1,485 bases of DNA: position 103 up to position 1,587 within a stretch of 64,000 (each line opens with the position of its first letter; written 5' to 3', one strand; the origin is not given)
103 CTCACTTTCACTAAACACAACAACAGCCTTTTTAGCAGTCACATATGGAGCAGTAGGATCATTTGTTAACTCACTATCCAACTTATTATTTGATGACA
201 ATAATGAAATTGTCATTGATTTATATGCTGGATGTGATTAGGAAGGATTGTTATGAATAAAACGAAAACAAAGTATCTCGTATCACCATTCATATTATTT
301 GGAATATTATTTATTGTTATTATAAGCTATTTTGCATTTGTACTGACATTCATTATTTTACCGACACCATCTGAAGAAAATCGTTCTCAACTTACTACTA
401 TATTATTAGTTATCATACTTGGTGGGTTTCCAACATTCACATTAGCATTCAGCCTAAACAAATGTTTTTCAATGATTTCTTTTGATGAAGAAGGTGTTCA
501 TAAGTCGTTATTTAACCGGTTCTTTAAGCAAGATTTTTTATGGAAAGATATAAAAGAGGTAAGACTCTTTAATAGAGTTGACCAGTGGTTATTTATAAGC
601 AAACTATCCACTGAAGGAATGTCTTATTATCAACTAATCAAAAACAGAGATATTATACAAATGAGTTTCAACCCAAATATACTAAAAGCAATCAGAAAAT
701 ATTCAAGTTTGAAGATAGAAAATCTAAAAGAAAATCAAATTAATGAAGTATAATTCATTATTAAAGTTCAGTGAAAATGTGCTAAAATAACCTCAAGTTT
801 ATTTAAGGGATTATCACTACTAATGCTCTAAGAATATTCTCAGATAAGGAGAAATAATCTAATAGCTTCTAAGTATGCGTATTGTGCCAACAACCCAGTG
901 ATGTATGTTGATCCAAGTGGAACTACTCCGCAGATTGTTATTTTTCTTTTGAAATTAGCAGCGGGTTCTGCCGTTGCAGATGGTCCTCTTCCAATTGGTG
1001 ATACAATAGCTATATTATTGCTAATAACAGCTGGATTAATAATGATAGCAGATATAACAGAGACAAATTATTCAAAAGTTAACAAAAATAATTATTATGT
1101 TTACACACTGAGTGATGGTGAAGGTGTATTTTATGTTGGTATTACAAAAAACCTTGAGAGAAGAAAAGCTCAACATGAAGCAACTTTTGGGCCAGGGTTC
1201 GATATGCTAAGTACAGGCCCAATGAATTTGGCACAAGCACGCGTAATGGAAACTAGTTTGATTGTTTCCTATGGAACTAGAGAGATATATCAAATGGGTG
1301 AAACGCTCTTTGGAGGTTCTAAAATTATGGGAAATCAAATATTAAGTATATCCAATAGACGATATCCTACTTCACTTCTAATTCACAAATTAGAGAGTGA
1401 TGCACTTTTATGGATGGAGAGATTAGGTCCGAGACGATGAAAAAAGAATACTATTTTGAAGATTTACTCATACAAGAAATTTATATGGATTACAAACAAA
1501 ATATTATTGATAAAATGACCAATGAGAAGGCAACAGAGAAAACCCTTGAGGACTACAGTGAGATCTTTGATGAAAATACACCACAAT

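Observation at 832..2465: Orphan RHS/WapA-type toxin cassette with a GIY-YIG nuclease signature and a large, translationally coupled immunity candidate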

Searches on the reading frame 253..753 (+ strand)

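Call 6: search_protein_families(library=pfam, proteins=[window:253-753:+], max_evalue=1)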
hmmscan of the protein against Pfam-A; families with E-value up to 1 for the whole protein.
window:253-753:+ (166 aa): 1 family
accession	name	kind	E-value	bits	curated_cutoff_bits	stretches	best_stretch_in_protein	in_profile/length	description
PF24577.2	RDR6_2nd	-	0.031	14.4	27.5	1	64-130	42-104/164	RNA-dependent RNA polymerase 6 second domain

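Call 7: search_protein_families(library=ncbifam, proteins=[window:253-753:+], max_evalue=1)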
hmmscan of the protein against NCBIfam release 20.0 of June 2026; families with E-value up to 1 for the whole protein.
window:253-753:+ (166 aa): 3 families
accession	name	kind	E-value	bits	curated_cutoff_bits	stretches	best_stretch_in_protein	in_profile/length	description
NF010791.0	PRK14195.1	equivalog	0.025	14.9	129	1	12-75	31-91/125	fluoride efflux transporter CrcB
TIGR02628.1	fuculo_kin_coli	equivalog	0.035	13.1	470.9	1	78-122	122-164/465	L-fuculokinase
NF007973.0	PRK10697.1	equivalog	0.38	10.7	136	1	13-45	44-74/119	envelope stress response membrane protein PspC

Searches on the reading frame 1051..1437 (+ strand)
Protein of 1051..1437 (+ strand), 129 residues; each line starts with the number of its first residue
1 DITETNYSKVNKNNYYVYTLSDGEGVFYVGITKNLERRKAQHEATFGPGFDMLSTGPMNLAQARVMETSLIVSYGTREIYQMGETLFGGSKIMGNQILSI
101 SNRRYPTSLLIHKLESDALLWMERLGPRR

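Call 21: search_protein_representatives(protein=window:1051-1437:+)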
Query: 129 residues. Proteins with E-value up to 0.001 (for the whole library): 22; up to 1e-10: 8; up to 1e-30: 1. The best 22 are listed.
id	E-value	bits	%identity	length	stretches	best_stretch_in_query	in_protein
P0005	2.5e-49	182.4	64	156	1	2-128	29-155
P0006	6.8e-23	97.1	50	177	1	1-128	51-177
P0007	1.8e-17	79.6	54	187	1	3-122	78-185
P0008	3.8e-13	65.6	45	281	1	3-126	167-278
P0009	4.9e-13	65.3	46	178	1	3-121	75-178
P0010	2.7e-12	62.9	46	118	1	3-123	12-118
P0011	4.8e-12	62.1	51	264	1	3-122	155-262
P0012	4.4e-11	59.0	47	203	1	3-126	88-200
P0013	5.1e-10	55.5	45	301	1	3-121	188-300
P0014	3.8e-07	46.3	41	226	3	9-44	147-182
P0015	6.3e-06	42.3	37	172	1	1-97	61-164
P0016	7.1e-06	42.2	41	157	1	13-101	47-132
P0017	1.4e-05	41.2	42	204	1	11-83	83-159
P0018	3.3e-05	40.0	42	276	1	12-71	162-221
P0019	6.6e-05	39.0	44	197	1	13-85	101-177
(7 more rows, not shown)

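Call 25: find_encoding_contigs(protein=P0006, flank=6000, max_places=3)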
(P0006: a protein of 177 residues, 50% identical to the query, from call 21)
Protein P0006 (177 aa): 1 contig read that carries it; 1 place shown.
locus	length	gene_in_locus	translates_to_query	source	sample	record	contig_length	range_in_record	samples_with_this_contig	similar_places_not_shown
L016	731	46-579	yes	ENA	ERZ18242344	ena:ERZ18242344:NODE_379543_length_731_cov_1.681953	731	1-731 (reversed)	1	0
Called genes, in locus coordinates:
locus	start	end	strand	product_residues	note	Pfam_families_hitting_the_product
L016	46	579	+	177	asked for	PF01541:GIY-YIG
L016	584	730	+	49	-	?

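Call 26: find_encoding_contigs(protein=P0012, flank=6000, max_places=3)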
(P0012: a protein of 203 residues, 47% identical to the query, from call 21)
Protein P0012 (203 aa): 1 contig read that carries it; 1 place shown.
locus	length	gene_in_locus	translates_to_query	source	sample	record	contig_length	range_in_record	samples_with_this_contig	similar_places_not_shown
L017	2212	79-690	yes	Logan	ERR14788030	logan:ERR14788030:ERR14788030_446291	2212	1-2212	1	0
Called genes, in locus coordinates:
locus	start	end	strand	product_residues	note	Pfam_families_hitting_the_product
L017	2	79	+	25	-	?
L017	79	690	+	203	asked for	PF01541:GIY-YIG (weak)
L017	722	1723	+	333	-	-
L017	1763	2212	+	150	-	?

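Call 29: find_encoding_contigs(protein=P0007, flank=6000, max_places=3)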
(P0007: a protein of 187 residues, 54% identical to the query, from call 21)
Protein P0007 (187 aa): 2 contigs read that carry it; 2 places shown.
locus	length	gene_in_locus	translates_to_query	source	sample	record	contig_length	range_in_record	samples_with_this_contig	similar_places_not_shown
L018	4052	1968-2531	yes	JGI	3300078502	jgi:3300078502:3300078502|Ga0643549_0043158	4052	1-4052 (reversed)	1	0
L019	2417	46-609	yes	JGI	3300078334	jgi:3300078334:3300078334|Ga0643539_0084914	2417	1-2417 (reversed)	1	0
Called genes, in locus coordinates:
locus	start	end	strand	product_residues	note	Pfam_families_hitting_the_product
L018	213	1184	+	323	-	-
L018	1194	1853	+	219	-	-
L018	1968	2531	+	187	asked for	-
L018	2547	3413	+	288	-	-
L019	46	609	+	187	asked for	-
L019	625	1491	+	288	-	-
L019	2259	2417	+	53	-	?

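Call 30: find_encoding_contigs(protein=P0015, flank=6000, max_places=3)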
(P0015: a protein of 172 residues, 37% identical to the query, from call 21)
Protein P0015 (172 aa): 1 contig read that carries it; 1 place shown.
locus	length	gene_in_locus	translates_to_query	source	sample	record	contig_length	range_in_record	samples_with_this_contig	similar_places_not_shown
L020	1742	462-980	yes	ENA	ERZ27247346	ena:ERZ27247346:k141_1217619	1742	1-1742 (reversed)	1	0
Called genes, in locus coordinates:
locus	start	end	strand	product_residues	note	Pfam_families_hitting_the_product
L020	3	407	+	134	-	?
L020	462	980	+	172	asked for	PF01541:GIY-YIG (weak)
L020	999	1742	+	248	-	?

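Call 37: predict_structure(alignment_id=A1)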
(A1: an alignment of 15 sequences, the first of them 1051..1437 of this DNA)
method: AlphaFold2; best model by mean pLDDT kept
length: 129 residues; sequences in the alignment: 15
mean_pLDDT: 72.1   pTM: 0.60
mean pLDDT of the five models: 72.1, 71.0, 70.7, 70.6, 69.5
residues with pLDDT >= 90: 32; 70-90: 33; 50-70: 46; < 50: 18
segments of 3 or more residues with pLDDT < 50: 1-4, 82-93
pLDDT, mean of each block of 10 residues (from residue 1): 48 83 88 94 91 92 85 67 45 54 60 68 61
secondary structure, 60 per line:
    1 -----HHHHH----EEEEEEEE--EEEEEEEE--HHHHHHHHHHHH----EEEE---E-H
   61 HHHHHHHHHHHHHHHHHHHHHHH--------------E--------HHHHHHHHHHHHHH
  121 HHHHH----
elements in order: H6-10 E15-22 E25-32 H35-46 E51-54 H60-83 H107-125

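Call 39: find_encoding_contigs(protein=P0011, flank=6000, max_places=3)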
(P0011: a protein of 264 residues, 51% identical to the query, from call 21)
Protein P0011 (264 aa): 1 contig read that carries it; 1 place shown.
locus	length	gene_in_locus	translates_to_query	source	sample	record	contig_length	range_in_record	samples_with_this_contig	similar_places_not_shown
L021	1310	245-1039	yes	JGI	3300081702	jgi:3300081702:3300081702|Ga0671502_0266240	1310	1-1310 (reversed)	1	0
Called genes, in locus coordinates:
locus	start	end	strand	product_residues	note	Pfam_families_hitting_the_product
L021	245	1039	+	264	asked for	-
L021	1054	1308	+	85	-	?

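Call 40: find_encoding_contigs(protein=P0013, flank=6000, max_places=3)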
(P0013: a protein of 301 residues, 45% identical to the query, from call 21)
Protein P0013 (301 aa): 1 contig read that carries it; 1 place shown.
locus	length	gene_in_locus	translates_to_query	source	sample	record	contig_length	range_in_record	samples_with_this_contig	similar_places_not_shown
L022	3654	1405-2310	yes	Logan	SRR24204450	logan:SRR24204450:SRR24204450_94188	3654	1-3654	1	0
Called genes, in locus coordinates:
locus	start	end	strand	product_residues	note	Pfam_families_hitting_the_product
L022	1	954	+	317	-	?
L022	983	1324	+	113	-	-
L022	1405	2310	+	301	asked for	PF25023:TEN_YD-shell (weak)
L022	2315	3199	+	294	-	-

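Call 41: find_encoding_contigs(protein=P0008, flank=6000, max_places=3)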
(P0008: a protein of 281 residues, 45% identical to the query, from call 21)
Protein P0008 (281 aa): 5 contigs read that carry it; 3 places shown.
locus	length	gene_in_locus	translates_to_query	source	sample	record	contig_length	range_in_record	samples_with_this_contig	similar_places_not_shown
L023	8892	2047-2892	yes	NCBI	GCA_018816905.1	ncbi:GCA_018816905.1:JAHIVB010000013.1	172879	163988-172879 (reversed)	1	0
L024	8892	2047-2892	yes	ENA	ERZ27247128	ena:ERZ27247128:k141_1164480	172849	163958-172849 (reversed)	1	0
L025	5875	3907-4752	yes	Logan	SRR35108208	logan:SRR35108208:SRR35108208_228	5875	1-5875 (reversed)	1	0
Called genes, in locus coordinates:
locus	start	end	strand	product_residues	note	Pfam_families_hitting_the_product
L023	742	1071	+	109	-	PF01527:HTH_Tnp_1 (weak)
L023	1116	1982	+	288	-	PF13276:HTH_21, PF00665:rve, PF13683:rve_3, PF13333:rve_2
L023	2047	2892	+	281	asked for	PF01541:GIY-YIG (weak)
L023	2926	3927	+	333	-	-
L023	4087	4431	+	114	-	-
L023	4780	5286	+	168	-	PF13673:Acetyltransf_10 (faint), PF00583:Acetyltransf_1, PF13508:Acetyltransf_7 (weak)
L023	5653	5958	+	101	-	-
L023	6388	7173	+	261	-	PF01209:Ubie_methyltran (weak), PF01728:FtsJ, PF13489:Methyltransf_23, PF13649:Methyltransf_25, PF13847:Methyltransf_31, PF08241:Methyltransf_11, PF08242:Methyltransf_12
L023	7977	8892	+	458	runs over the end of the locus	PF09479:Flg_new, PF13306:LRR_5, PF13855:LRR_8 (faint), PF13306:LRR_5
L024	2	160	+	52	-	?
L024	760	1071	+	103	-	PF01527:HTH_Tnp_1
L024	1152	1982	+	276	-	PF13276:HTH_21, PF00665:rve, PF13683:rve_3, PF13333:rve_2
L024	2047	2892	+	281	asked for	PF01541:GIY-YIG (weak)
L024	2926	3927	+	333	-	-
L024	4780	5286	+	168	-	PF13673:Acetyltransf_10 (faint), PF00583:Acetyltransf_1, PF13508:Acetyltransf_7 (weak)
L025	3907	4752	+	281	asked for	PF01541:GIY-YIG (weak)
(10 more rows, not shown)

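Call 46: fold_search(model_id=the predicted structure, library=pdb)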
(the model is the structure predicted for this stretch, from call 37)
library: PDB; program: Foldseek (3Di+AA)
matches with E <= 10: 212; with E <= 0.001: 0
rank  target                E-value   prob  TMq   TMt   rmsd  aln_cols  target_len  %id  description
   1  1yd6_A                2.7e-02  0.99  0.41  0.54  10.8        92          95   18  Crystal structure of the GIY-YIG N-terminal endonuclease domain of UvrC from Bacillus caldotenax (released 2005-03-01)
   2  1yd6_C                3.5e-02  0.99  0.41  0.54  10.5        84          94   20  Crystal structure of the GIY-YIG N-terminal endonuclease domain of UvrC from Bacillus caldotenax (released 2005-03-01)
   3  1yd6_B                5.6e-02  0.99  0.41  0.57   5.4        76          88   22  Crystal structure of the GIY-YIG N-terminal endonuclease domain of UvrC from Bacillus caldotenax (released 2005-03-01)
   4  1yd6_D                6.8e-02  0.98  0.40  0.52   6.8        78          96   22  Crystal structure of the GIY-YIG N-terminal endonuclease domain of UvrC from Bacillus caldotenax (released 2005-03-01)
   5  1zg2_MODEL_1_A        8.3e-02  0.75  0.32  0.42  10.4        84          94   24  Solution NMR structure of the UPF0213 protein BH0048 from Bacillus halodurans. Northeast Structural Genomics t (released 2005-06-21)
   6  7bqc_MODEL_1_A        9.4e-02  0.33  0.25  0.26   9.4       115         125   11  Solution NMR structure of NF4; de novo designed protein with a novel fold (released 2021-03-24)
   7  1yd5                  1.2e-01  0.95  0.40  0.55  10.0        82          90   17  Crystal structure of the GIY-YIG N-terminal endonuclease domain of UvrC from Thermotoga maritima: Point mutant N88A boun (released 2005-03-01)
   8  1ycz                  1.3e-01  0.94  0.40  0.56  10.0        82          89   20  Crystal structure of the GIY-YIG N-terminal endonuclease domain of UvrC from Thermotoga maritima (released 2005-03-01)
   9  1yd4                  1.9e-01  0.90  0.40  0.56  10.0        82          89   18  Crystal structure of the GIY-YIG N-terminal endonuclease domain of UvrC from Thermotoga maritima: Point mutant Y29F boun (released 2005-03-01)
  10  1yd2                  2.2e-01  0.89  0.40  0.55  10.1        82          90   16  Crystal structure of the GIY-YIG N-terminal endonuclease domain of UvrC from Thermotoga maritima: Point mutant Y19F boun (released 2005-03-01)
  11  1yd3                  2.2e-01  0.89  0.40  0.55  10.1        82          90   17  Crystal structure of the GIY-YIG N-terminal endonuclease domain of UvrC from Thermotoga maritima: Point mutant Y43F boun (released 2005-03-01)
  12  6seh_C                6.0e-01  0.38  0.33  0.18   9.2        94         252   19  Recognition and processing of branched DNA substrates by Slx1-Slx4 nuclease (released 2019-09-25)
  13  8tii_A                6.8e-01  0.10  0.17  0.08  12.8        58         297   12  Human ACKR3 phosphorylated by GRK2 in complex with Arrestin2 in nanodisc (released 2025-01-22)
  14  2z0r_F                9.5e-01  0.14  0.32  0.39   6.1       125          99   11  Crystal structure of hypothetical protein TTHA0547 (released 2007-11-13)
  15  2z0r_C                9.5e-01  0.11  0.29  0.35  10.3       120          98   11  Crystal structure of hypothetical protein TTHA0547 (released 2007-11-13)
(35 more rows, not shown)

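Call 50: search_solved_structures(query=A1, max_evalue=1)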
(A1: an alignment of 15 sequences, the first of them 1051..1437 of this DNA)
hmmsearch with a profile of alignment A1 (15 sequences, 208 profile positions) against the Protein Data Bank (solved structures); distinct sequences matched with E-value up to 1: 19.
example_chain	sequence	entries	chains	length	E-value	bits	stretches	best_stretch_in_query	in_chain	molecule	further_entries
1mk0_A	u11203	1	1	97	0.0034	20.2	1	106-171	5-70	Intron-associated endonuclease 1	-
1yd6_A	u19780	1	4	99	0.0055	19.5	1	107-167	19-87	UvrC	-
7cq2_A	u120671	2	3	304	0.0059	19.4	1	98-137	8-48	Structure-specific endonuclease subunit SLX1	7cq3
9pt5_A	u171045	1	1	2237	0.007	19.2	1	3-62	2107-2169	Teneurin-like protein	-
2lwf_A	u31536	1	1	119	0.0098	18.7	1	103-136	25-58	Monothiol glutaredoxin-S16, chloroplastic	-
6h6e_F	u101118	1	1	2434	0.027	17.3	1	3-48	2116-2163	TcdB2,TccC3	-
6suf_F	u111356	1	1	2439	0.027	17.3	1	3-48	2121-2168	TcdB2,TccC3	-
1ywl_A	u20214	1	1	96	0.027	17.3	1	100-138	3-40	Hypothetical UPF0213 protein EF2693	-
8fjp_A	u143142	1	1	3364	0.031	17.1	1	3-51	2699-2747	salivary gland surface protein 1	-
7cq4_A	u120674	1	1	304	0.079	15.8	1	99-137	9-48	Structure-specific endonuclease subunit SLX1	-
1zg2_A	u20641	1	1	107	0.11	15.3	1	103-135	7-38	Hypothetical UPF0213 protein BH0048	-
6seh_C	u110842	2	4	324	0.12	15.2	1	103-135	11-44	Structure-specific endonuclease subunit SLX1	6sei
1ln0_A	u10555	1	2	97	0.28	14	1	106-171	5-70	intron-associated endonuclease 1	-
6h6f_F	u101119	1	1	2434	0.31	13.9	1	3-48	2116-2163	TcdB2,TccC3,TccC3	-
6sue_F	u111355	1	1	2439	0.31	13.8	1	3-48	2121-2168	TcdB2,TccC3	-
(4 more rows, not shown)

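Call 55: find_related_loci(query=A3, collection=genome_contigs, flank=6000)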
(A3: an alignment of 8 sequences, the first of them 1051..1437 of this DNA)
Query A3 (129 aa) in genome_contigs; peptide patterns used: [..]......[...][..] (x = any residue, [..] = any of these).
38 stretches matched a pattern; 22 encode a relative of the query (tblastn E <= 1e-3); 22 distinct loci.
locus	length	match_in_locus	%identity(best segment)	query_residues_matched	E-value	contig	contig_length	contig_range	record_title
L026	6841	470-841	48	4-128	8e-29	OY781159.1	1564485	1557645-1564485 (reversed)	MAG: Acholeplasmataceae bacterium isolate b77914f2-8fec-49c8-ab37-f01becaaac15 genome assembly, chromosome: 1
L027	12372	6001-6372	45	4-128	1e-25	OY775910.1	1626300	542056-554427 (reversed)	MAG: Acholeplasmataceae bacterium isolate 79d77305-d387-4e48-9b67-53dfc1ec32a7 genome assembly, chromosome: 1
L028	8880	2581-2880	42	15-126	6e-19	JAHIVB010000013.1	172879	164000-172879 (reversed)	MAG: Bacillota bacterium isolate MM_PC_MetaG.mb.5 MM_PC_MetaG.mb.5_k141_1278806, whole genome shotgun sequence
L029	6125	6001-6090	60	14-42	9e-7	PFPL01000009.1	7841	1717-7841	MAG: Candidatus Magasanikbacteria bacterium CG_4_10_14_0_2_um_filter_33_14 CG_4_10_14_0.2_scaffold_5250_c, whole genome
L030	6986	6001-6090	60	14-42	2e-6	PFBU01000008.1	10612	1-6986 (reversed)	MAG: Candidatus Magasanikbacteria bacterium CG10_big_fil_rev_8_21_14_0_10_36_16 CG10_8_21_14_0.10_scaffold_52186_c, whol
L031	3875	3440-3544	54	10-43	4e-6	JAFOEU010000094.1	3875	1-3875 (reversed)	MAG: Clostridia bacterium isolate RGIG402 Dairy_cattle_Colon-5__c809873, whole genome shotgun sequence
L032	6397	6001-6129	47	2-43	1e-5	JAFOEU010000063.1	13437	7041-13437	MAG: Clostridia bacterium isolate RGIG402 Dairy_cattle_Colon-5__c532588, whole genome shotgun sequence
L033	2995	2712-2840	44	2-43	1e-5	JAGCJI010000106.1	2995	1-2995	MAG: Clostridia bacterium isolate RGIG9844 Yak_Rectum-1__c753627, whole genome shotgun sequence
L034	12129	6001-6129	42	2-43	2e-5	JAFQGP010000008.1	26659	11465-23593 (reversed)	MAG: Clostridia bacterium isolate RGIG1801 Goat_Cecum-4__c65871, whole genome shotgun sequence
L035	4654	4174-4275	44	15-48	2e-5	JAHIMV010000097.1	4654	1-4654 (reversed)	MAG: Patescibacteria group bacterium isolate KR13_N2.mb.83 KR13_N2.mb.83_k141_239540, whole genome shotgun sequence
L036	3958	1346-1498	38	15-68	3e-5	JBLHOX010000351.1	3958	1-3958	MAG: Dokdonia sp. isolate 3300055726_119 Ga0535650_0049236, whole genome shotgun sequence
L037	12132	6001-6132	39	7-49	2e-5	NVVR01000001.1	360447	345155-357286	MAG: Kordia sp. isolate NORP58 Contig_sourceCTD_1, whole genome shotgun sequence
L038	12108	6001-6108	50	15-48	5e-5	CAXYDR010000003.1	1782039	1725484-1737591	MAG: uncultured Flavobacteriaceae bacterium isolate FRAM_RAS_F4_12_1920_1-MAG_8 genome assembly, contig: FRAM_RAS_F4_12_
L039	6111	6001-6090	57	15-43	5e-5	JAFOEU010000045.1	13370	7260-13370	MAG: Clostridia bacterium isolate RGIG402 Dairy_cattle_Colon-5__c348053, whole genome shotgun sequence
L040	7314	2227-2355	42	2-43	6e-5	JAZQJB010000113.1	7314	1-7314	MAG: Eubacteriales bacterium isolate T1900044621_TS20190087.MAGScoT_cleanbin_000038 SGB_892_k141_1485899, whole genome s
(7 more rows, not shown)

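Call 95: search_protein_families(library=phrogs, proteins=[L026:849-1823:+], max_evalue=0.01)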
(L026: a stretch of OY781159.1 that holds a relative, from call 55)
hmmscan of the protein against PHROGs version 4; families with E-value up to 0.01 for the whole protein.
L026:849-1823:+ (325 aa): 0 families

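Call 96: search_protein_families(library=padloc, proteins=[L026:849-1823:+], max_evalue=0.01)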
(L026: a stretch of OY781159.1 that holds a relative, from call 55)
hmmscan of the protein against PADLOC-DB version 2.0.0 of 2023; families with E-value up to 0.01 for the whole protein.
L026:849-1823:+ (325 aa): 0 families
